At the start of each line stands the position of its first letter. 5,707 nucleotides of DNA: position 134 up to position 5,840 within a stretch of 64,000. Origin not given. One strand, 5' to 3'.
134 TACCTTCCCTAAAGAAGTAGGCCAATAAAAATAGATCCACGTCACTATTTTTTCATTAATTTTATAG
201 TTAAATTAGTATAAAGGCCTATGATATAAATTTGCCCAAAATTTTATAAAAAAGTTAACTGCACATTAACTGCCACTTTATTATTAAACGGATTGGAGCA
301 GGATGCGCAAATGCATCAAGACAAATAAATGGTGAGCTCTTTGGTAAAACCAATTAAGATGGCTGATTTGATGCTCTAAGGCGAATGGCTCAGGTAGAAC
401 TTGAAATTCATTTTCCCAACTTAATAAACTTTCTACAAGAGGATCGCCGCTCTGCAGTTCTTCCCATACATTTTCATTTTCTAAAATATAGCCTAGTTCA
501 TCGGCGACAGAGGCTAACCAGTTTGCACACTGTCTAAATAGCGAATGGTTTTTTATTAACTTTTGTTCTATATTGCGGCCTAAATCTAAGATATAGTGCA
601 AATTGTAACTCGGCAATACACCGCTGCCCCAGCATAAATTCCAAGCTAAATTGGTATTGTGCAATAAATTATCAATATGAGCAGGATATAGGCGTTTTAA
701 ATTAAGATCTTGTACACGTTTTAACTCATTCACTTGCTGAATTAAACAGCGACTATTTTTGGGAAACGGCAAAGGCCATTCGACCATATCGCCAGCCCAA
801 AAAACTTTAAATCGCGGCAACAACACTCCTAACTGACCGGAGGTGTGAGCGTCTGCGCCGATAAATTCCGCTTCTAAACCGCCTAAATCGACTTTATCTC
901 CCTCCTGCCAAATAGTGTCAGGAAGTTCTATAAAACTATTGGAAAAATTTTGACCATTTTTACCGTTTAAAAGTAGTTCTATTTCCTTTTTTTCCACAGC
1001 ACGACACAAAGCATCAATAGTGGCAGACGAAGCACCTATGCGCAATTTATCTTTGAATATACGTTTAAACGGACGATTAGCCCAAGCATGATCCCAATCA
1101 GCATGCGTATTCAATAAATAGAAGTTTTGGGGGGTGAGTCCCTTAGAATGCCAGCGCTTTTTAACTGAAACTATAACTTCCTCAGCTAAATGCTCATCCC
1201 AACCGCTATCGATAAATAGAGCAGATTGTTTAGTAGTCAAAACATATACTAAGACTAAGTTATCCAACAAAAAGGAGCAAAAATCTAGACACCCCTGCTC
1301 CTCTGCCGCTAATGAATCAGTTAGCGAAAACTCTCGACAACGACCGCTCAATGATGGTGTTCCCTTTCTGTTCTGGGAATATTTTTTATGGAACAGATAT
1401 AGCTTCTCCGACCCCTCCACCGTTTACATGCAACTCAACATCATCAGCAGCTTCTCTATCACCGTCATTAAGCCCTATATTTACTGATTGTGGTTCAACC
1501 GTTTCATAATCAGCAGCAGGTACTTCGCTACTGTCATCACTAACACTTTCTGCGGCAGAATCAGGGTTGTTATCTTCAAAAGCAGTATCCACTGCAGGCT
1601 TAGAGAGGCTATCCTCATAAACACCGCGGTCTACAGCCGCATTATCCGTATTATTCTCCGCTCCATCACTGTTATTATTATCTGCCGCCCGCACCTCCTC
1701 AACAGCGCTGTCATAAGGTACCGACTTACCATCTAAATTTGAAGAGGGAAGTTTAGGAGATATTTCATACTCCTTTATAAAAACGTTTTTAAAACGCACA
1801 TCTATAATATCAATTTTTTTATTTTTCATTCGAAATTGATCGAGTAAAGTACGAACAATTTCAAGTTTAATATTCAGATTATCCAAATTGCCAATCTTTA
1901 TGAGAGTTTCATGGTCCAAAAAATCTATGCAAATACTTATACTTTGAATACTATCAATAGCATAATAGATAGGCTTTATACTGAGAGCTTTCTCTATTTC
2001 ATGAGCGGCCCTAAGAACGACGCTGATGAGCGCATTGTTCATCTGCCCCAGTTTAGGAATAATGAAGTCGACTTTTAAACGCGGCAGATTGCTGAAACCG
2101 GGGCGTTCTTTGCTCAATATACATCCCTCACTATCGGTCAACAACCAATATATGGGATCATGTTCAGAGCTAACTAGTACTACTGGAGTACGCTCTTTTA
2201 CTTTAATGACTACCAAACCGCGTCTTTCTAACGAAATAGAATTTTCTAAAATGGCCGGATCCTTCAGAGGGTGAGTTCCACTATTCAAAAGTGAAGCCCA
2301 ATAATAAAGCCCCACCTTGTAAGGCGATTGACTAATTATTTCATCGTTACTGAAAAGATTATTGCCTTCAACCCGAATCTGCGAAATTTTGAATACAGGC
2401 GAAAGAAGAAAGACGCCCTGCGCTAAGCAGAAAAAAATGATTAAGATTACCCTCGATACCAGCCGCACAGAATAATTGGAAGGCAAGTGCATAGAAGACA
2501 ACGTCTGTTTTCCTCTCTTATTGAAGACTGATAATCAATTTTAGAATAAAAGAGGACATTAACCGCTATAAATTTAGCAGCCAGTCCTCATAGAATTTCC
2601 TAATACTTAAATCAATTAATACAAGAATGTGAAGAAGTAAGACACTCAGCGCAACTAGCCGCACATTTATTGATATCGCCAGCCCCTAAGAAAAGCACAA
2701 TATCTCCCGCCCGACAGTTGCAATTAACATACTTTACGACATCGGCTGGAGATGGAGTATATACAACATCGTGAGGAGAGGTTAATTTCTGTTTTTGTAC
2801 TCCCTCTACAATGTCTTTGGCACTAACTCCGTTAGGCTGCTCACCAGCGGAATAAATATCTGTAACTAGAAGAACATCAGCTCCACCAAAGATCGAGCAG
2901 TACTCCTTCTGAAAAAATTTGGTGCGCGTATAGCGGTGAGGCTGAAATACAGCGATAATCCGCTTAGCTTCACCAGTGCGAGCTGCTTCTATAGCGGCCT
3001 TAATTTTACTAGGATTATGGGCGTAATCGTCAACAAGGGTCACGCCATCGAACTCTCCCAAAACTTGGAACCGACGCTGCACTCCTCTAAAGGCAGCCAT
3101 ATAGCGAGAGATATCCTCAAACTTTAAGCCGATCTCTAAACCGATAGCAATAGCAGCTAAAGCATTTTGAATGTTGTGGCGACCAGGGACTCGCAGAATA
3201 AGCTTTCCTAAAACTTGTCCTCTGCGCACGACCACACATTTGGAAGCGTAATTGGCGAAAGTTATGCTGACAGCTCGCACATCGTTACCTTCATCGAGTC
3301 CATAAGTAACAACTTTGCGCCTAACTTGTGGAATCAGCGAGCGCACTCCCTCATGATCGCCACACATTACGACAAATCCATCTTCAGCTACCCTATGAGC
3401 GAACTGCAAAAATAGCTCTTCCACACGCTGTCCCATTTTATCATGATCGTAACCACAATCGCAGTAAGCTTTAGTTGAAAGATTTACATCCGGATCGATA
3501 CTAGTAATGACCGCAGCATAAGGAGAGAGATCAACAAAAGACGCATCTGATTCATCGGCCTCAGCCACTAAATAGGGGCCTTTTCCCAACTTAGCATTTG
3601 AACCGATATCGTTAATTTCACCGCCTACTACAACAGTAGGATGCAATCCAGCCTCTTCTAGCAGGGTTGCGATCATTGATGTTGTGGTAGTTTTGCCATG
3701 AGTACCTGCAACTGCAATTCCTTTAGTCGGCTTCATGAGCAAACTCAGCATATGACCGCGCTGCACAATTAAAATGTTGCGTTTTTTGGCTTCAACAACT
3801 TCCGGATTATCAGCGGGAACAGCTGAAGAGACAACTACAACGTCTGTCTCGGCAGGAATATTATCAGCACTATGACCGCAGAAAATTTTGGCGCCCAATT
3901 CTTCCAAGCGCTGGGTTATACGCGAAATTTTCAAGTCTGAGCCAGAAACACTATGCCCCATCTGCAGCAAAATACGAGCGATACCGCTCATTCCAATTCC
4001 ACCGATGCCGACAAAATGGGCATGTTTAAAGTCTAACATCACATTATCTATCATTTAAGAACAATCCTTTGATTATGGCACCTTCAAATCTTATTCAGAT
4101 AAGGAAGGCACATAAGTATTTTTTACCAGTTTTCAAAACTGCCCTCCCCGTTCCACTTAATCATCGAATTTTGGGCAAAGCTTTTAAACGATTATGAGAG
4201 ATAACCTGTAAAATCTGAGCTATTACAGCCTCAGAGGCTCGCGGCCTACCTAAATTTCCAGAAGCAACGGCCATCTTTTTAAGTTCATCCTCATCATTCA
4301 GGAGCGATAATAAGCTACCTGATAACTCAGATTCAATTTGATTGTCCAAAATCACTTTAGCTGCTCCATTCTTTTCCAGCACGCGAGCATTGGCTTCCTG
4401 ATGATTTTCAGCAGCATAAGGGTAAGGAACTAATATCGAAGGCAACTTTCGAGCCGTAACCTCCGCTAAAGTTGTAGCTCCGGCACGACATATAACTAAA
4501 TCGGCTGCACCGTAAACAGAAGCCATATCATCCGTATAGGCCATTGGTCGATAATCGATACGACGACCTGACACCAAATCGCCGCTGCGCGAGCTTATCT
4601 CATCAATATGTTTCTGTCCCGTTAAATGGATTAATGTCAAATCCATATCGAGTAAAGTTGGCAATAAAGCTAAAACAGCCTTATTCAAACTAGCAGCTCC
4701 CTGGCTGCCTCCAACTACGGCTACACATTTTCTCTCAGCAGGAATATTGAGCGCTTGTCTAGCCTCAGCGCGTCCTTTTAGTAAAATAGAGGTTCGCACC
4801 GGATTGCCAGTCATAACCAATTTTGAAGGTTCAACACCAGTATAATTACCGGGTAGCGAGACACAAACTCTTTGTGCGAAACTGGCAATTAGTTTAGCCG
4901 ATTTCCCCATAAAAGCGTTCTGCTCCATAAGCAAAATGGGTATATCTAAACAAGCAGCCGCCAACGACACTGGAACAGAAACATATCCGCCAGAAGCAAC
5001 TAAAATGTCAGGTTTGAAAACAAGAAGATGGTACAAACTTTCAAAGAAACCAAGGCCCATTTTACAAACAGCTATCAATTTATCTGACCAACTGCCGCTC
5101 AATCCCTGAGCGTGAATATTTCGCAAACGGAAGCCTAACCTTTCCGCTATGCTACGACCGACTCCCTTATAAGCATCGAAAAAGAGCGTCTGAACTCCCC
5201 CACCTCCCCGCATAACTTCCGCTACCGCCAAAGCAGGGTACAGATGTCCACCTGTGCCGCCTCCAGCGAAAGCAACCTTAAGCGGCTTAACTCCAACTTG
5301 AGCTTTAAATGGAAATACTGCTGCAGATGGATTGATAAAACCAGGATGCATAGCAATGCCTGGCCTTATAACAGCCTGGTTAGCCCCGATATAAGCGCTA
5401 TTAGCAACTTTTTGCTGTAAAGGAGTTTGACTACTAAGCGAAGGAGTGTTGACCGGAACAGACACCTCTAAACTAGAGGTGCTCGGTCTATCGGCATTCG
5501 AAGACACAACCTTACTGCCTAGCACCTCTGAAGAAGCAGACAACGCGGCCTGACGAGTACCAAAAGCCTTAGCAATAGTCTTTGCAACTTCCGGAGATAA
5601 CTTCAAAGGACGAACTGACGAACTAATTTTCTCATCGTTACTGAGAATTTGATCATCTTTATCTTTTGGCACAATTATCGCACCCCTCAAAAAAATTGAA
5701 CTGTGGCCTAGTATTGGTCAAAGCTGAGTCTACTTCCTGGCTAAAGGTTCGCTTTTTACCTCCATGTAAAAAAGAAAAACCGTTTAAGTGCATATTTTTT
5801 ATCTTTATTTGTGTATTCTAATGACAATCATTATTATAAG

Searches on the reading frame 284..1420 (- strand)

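Call 20: search_protein_families(library=pfam, proteins=[window:284-1420:-], max_evalue=0.001)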
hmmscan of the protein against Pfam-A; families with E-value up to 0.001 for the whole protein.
window:284-1420:- (378 aa): 1 family
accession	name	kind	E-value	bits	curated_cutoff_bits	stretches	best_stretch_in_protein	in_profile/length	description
PF00753.33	Lactamase_B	-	9.1e-11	42.5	22.7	1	56-248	6-196/196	Metallo-beta-lactamase superfamily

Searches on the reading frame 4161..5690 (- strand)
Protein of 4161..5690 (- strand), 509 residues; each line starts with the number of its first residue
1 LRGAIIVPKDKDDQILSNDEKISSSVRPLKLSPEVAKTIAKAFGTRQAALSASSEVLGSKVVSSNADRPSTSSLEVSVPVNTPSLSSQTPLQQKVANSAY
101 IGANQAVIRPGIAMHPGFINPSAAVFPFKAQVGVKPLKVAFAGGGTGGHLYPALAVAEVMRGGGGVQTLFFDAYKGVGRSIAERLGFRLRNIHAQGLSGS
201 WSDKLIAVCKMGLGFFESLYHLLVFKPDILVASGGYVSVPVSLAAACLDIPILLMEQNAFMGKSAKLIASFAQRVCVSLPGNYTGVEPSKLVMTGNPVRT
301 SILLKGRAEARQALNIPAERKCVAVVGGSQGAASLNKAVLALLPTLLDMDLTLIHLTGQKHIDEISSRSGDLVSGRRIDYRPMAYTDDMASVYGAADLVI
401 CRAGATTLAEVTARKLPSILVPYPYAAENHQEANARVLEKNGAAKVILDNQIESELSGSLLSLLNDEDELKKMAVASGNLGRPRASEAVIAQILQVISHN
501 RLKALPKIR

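Call 20: search_protein_families(library=pfam, proteins=[window:4161-5690:-], max_evalue=0.001)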
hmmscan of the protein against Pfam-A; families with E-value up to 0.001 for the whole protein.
window:4161-5690:- (509 aa): 2 families
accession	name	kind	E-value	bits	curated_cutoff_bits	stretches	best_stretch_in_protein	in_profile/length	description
PF04101.22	Glyco_tran_28_C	-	7.6e-39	133.8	22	1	323-481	2-158/166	Glycosyltransferase family 28 C-terminal domain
PF03033.26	Glyco_transf_28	-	8.2e-24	84.7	26.2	1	139-276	1-138/139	Glycosyltransferase family 28 N-terminal domain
